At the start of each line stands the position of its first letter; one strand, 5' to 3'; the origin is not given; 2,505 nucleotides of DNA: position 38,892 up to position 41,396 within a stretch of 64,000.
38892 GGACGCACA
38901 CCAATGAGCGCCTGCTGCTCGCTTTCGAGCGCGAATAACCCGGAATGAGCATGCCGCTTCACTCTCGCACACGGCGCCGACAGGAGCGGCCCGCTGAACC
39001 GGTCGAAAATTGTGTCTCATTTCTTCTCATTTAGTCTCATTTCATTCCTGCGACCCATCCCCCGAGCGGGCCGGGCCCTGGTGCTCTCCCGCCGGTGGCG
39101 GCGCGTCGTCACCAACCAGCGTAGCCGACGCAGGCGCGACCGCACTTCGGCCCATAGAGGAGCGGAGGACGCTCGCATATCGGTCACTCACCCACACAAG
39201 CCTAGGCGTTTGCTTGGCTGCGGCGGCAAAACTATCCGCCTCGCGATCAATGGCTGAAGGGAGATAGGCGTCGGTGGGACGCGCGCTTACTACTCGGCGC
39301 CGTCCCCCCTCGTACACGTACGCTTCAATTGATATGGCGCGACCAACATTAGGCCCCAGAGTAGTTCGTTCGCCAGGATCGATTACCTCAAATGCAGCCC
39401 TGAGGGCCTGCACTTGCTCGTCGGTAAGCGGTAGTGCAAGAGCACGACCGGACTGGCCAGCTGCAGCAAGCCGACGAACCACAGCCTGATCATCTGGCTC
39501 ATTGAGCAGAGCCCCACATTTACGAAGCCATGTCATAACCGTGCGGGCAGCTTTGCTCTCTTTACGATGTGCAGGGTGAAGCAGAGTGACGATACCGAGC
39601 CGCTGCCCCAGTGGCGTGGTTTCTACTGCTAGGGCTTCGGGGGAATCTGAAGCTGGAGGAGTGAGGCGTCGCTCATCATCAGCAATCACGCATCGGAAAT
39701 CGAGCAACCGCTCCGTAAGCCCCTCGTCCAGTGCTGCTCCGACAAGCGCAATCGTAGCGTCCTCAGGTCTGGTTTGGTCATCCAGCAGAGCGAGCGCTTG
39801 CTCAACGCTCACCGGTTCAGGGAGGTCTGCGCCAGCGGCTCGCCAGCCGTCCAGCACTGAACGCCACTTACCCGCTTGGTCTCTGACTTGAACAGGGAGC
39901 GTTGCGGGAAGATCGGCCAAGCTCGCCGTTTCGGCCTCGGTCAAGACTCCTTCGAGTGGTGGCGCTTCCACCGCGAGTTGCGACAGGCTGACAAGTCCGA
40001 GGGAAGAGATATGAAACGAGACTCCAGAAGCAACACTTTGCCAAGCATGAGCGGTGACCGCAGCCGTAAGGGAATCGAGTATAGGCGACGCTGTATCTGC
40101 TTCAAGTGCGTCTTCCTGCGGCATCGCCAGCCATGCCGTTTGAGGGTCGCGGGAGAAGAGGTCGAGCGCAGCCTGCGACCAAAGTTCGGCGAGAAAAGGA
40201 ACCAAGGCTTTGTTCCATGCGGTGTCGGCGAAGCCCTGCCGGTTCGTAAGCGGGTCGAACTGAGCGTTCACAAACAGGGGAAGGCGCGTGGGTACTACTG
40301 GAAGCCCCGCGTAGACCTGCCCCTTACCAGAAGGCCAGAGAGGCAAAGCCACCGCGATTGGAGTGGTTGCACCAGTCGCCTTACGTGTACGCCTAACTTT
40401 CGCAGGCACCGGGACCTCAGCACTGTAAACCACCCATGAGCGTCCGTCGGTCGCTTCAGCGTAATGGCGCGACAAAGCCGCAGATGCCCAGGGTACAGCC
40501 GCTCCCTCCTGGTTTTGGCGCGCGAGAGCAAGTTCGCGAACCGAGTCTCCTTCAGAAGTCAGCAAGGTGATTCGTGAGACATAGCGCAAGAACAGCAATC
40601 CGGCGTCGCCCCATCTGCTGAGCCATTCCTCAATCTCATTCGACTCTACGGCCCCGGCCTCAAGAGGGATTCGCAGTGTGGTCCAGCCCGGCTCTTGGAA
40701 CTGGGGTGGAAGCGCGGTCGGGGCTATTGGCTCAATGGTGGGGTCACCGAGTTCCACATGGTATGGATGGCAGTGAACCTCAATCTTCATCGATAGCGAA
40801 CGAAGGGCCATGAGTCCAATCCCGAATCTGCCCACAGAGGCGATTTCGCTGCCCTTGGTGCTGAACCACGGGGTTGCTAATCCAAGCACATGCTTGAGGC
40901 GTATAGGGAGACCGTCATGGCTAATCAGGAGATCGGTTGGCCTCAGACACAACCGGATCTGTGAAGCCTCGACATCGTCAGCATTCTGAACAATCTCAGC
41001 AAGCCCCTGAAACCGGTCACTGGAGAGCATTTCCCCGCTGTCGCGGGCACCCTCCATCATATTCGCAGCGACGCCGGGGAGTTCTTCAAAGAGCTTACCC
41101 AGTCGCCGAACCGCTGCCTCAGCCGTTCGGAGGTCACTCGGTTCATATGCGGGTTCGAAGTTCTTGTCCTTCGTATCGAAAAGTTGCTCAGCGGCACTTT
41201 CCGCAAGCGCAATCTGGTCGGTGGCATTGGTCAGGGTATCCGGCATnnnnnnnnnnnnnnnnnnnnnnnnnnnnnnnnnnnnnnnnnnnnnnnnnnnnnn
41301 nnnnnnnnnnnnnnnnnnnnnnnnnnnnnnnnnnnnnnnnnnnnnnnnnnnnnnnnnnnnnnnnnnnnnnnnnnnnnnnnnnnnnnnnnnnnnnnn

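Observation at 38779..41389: ~2.5-kb insertion carrying a sacsin-like GHKL ATPase, flanked by a duplicated 3' end of the MFS gene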

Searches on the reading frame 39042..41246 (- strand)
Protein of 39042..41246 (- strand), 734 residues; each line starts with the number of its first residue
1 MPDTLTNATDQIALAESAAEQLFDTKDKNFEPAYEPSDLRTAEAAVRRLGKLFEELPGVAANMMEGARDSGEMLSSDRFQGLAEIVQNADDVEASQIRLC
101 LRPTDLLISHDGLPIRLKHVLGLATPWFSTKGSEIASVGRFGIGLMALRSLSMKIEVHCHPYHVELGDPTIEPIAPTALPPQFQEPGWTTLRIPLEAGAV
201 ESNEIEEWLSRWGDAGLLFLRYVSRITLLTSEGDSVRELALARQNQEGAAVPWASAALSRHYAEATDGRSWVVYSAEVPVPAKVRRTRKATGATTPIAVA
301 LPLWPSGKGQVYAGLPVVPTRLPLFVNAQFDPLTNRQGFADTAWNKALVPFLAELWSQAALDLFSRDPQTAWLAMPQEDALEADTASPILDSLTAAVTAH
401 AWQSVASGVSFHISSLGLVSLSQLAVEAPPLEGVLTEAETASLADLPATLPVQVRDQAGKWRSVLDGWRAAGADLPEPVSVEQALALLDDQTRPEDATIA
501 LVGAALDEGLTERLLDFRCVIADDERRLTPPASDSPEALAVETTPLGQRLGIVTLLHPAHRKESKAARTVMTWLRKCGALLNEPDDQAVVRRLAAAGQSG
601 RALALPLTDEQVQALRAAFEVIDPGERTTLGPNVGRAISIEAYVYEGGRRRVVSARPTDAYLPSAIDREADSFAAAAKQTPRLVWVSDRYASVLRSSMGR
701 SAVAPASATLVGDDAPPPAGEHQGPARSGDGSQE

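Call 5: search_protein_families(library=pfam, proteins=[window:39042-41246:-], max_evalue=0.01)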
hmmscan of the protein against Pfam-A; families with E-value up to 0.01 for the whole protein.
window:39042-41246:- (734 aa): 1 family
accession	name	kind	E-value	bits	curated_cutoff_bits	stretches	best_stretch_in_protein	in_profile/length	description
PF25794.1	SACS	-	0.0015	18.8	32.8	0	82-101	21-40/247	Sacsin domain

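Call 6: search_protein_families(library=padloc, proteins=[window:39042-41246:-], max_evalue=0.1)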
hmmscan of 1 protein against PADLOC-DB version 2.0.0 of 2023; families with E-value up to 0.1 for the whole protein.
window:39042-41246:- (734 aa): 6 families
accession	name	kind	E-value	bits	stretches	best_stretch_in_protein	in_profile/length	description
PDLC03968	TmtA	-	2.1e-222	739.5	1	7-705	5-706/1486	-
PDLC03972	TmtA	-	2e-12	44.1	1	84-364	47-345/1302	-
PDLC03969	TmtA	-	2.5e-12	43.2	1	159-361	133-341/1563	-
PDLC03966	TmtA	-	2.7e-11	40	1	82-358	47-372/1655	-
PDLC03967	TmtA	-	2.9e-07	27.3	1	84-158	44-122/1063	-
PDLC03964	TmtA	-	4.1e-06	23.1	1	84-376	52-372/1538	-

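Call 12: find_homologous_proteins(query=window:39042-41246:-, max_evalue=0.00001)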
Query window:39042-41246:- (734 aa): 90 proteins with E <= 0.00001 among 8000 candidates.
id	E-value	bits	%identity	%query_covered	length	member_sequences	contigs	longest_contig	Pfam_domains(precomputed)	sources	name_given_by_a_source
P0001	0.0e+0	1615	100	100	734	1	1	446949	-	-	-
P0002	3.4e-269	913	60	98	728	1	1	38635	PF25794.2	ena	-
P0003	3.2e-262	890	59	96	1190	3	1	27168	-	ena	-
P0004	1.1e-257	875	59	96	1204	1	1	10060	-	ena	-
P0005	5.3e-257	873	58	98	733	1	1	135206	-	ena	-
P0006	1.7e-256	871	58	96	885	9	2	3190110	-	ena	-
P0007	8.1e-255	866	58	95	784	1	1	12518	-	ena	-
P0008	1.6e-252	858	57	97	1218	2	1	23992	-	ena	-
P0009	1.4e-250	852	56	95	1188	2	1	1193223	-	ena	-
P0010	8.7e-249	846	58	94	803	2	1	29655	-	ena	-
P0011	3.0e-248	844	57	96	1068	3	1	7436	-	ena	-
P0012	1.0e-246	839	54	99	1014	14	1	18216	-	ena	-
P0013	1.2e-246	839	58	95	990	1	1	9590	-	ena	-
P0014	1.8e-245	835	55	98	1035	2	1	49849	-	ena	-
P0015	4.9e-244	830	55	96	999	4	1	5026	PF25794.2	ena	-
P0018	1.0e-240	819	56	95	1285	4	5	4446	-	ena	-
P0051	5.7e-197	675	74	59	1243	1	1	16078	-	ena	-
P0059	6.8e-159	549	57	64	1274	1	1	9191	-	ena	-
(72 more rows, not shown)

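Call 17: find_encoding_contigs(protein=P0051, flank=10000, max_places=4)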
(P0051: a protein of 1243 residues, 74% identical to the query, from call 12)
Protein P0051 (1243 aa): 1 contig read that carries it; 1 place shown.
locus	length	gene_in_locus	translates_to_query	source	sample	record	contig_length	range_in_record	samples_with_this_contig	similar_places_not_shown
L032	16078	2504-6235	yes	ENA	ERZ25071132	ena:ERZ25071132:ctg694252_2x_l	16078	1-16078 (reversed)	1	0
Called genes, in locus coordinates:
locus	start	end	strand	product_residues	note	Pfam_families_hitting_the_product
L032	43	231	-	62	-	-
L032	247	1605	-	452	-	PF07690:MFS_1, PF06779:MFS_4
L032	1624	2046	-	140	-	-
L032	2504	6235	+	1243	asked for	-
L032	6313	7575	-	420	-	PF05977:MFS_3, PF07690:MFS_1, PF12832:MFS_1_like (weak), PF07690:MFS_1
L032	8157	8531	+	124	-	PF04909:Amidohydro_2 (weak)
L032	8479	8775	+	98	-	PF04909:Amidohydro_2 (weak)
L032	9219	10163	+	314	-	PF01073:3Beta_HSD, PF01370:Epimerase, PF02719:Polysacc_synt_2, PF04321:RmlD_sub_bind, PF13460:NAD_binding_10, PF16363:GDP_Man_Dehyd, PF07993:NAD_binding_4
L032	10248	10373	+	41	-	-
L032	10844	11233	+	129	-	-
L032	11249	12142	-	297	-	PF04909:Amidohydro_2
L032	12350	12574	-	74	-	-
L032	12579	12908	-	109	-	-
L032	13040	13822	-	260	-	PF03400:DDE_Tnp_IS1 (faint)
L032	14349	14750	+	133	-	-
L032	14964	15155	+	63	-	-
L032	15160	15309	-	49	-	-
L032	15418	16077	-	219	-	?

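Call 18: find_encoding_contigs(protein=P0002, flank=10000, max_places=4)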
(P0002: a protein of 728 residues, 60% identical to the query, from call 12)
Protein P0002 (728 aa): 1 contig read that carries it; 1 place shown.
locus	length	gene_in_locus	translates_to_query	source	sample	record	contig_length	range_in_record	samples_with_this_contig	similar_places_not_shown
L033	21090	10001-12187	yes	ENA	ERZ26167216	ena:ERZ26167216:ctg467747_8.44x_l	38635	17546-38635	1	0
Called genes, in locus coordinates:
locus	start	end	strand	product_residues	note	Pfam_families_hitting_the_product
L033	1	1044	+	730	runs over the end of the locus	PF00496:SBP_bac_5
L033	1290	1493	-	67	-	PF02574:S-methyl_trans (weak)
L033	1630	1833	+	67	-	-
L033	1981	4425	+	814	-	PF00070:Pyr_redox (faint), PF00890:FAD_binding_2 (weak), PF01266:DAO, PF07992:Pyr_redox_2 (faint), PF12831:FAD_oxidored (faint), PF16350:FAO_M, PF01571:GCV_T, PF08669:GCV_T_C, +1 more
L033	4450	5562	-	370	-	PF21088:MS_channel_1st, PF00924:MS_channel_2nd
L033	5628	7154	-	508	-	PF00251:Glyco_hydro_32N, PF08244:Glyco_hydro_32C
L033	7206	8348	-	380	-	PF01408:GFO_IDH_MocA, PF02894:GFO_IDH_MocA_C, PF22685:Gal80p_C-like, PF22725:GFO_IDH_MocA_C3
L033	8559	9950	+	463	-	PF00884:Sulfatase, PF01663:Phosphodiest (faint), PF16347:SGSH_C (faint)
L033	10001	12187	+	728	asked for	PF25794:SACS (faint)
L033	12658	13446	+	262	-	-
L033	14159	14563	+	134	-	-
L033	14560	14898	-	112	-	PF01219:DAGK_prokar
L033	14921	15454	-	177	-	PF22746:SHOCT-like_DUF2089-C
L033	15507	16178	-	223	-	-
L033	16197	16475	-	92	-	-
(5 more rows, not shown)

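Call 19: find_encoding_contigs(protein=P0005, flank=10000, max_places=4)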
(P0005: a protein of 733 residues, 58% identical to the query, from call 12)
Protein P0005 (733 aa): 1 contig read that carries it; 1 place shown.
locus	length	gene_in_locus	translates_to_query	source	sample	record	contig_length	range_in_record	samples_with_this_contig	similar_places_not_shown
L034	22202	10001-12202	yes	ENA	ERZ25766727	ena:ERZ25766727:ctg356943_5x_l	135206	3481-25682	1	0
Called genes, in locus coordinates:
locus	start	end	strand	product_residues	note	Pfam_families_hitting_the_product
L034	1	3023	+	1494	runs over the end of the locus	PF02384:N6_Mtase (faint), PF07669:Eco57I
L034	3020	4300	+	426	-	PF13091:PLDc_2 (weak), PF00176:SNF2-rel_dom (faint), PF04851:ResIII (faint)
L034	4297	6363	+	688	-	PF00271:Helicase_C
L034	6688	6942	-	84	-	-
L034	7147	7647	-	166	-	PF00308:Bac_DnaA, PF01695:IstB_IS21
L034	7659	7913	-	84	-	-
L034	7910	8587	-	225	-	PF22483:Mu-transpos_C_2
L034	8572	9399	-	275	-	PF00665:rve (weak)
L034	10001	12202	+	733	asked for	-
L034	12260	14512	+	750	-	-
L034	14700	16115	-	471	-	PF03050:DDE_Tnp_IS66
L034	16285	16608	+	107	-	-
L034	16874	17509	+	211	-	PF00589:Phage_integrase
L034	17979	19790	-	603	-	-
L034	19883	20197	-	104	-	PF12006:DUF3500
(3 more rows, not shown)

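Call 32: search_protein_families(library=pfam, proteins=[P0051, P0059, P0018], max_evalue=0.1)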
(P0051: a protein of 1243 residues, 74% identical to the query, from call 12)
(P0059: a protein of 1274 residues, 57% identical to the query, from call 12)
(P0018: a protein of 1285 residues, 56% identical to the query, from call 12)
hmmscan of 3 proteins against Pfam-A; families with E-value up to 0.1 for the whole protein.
P0051 (1243 aa): 0 families

P0059 (1274 aa): 0 families

P0018 (1285 aa): 1 family
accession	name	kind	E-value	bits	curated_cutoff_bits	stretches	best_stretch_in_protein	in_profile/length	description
PF25794.1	SACS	-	0.0001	22.7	32.8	1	81-102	20-41/247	Sacsin domain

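Call 37: search_protein_families(library=padloc, proteins=[P0051, P0059, P0018, P0002, P0005], max_evalue=0.00001)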
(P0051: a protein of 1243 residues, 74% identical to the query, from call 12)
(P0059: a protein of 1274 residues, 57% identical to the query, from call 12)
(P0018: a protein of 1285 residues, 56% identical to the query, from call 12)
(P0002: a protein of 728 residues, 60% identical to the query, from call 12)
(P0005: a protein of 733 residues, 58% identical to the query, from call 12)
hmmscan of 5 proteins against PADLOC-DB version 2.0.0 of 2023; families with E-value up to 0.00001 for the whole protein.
P0051 (1243 aa): 3 families
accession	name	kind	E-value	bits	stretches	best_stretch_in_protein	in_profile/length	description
PDLC03968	TmtA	-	0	1154.3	1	2-1234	275-1485/1486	-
PDLC03969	TmtA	-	9.8e-07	24.7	1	23-93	265-344/1563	-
PDLC03964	TmtA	-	3.1e-06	23.5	0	978-1203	1349-1517/1538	-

P0059 (1274 aa): 2 families
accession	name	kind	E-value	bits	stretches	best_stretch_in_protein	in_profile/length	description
PDLC03968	TmtA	-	0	1168.5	1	11-1258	259-1484/1486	-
PDLC03969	TmtA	-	4e-08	29.3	1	39-118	256-344/1563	-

P0018 (1285 aa): 5 families
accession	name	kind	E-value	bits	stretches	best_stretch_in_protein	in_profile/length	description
PDLC03968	TmtA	-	0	1305.4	1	9-1281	7-1253/1486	-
PDLC03969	TmtA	-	1.3e-12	44.2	0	203-387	180-343/1563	-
PDLC03966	TmtA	-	2.8e-12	43.3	1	82-388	47-378/1655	-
PDLC03972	TmtA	-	4.9e-10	36.1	0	84-227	47-204/1302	-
PDLC03965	TmtA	-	2.1e-08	30.6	0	189-421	165-381/1370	-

P0002 (728 aa): 7 families
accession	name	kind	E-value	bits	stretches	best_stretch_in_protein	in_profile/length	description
PDLC03968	TmtA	-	1.9e-227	756.2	1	7-724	5-723/1486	-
PDLC03966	TmtA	-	8.1e-15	51.7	1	82-399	47-413/1655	-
PDLC03972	TmtA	-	2.7e-12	43.6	1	84-368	47-347/1302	-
PDLC03964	TmtA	-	3.1e-11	40.1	0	189-402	193-392/1538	-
PDLC03969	TmtA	-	2.1e-09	33.5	1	130-366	97-344/1563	-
PDLC03967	TmtA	-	8.8e-09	32.3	1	84-158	44-122/1063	-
PDLC03965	TmtA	-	2.2e-08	30.6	0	186-400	162-385/1370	-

P0005 (733 aa): 7 families
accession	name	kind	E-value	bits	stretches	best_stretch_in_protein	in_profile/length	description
PDLC03968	TmtA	-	1.4e-221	736.8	1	13-708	11-707/1486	-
PDLC03969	TmtA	-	3.4e-12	42.8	1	117-360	87-338/1563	-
PDLC03972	TmtA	-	4.8e-09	32.8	1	83-361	46-340/1302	-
PDLC03965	TmtA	-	6.2e-09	32.4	0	81-145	33-100/1370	-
PDLC03966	TmtA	-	7.3e-09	32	1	82-357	47-369/1655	-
PDLC03964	TmtA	-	1.7e-07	27.7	1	84-166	52-139/1538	-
PDLC03967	TmtA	-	1.8e-07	28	1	84-158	44-122/1063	-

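Call 38: search_protein_families(library=ncbifam, proteins=[window:39042-41246:-, P0051], max_evalue=0.01)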
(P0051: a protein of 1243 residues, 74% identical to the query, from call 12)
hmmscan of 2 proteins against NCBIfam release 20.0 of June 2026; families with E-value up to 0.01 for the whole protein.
window:39042-41246:- (734 aa): 1 family
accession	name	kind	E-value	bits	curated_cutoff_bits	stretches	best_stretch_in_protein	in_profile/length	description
NF047352.1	P_loop_sacsin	domain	5.4e-17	62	50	1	81-158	3-80/80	sacsin N-terminal ATP-binding-like domain-containing protein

P0051 (1243 aa): 0 families

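Call 46: find_related_loci(query=window:39042-41246:-, collection=metagenome_contigs, flank=8000)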
Query window:39042-41246:- (734 aa) in metagenome_contigs; peptide patterns used: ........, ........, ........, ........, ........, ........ (x = any residue, [..] = any of these).
173 stretches matched a pattern, but none encodes a relative of the query by tblastn (E <= 1e-3).

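Call 48: find_related_loci(query=A2, collection=metagenome_contigs, flank=8000)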
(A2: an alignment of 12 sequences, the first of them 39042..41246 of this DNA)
Query A2 (734 aa) in metagenome_contigs; peptide patterns used: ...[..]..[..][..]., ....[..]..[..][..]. (x = any residue, [..] = any of these).
156 stretches matched a pattern; 52 encode a relative of the query (tblastn E <= 1e-3); 52 distinct loci.
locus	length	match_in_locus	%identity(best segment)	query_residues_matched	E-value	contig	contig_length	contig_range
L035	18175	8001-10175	55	1-722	0e+0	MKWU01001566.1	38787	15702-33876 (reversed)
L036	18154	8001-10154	56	11-703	0e+0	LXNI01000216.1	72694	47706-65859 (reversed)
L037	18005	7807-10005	50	1-727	0e+0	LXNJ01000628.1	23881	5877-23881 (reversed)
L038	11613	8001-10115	47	1-704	0e+0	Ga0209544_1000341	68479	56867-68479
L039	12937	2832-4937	46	5-704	0e+0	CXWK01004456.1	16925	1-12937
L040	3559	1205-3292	46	6-700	2e-179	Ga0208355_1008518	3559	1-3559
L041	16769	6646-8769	45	16-722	6e-170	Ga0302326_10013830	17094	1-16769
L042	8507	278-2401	45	16-722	4e-170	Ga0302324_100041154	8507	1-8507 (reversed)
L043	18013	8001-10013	46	34-702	3e-169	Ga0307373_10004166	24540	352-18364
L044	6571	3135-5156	44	31-704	2e-169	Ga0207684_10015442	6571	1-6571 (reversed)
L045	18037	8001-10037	43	23-703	3e-164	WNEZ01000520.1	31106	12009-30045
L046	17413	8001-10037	43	23-703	3e-164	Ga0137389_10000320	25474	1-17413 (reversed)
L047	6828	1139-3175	42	23-703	1e-163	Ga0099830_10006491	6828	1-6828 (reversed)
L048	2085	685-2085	56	1-465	3e-172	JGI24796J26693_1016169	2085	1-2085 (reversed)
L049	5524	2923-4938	42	31-704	2e-154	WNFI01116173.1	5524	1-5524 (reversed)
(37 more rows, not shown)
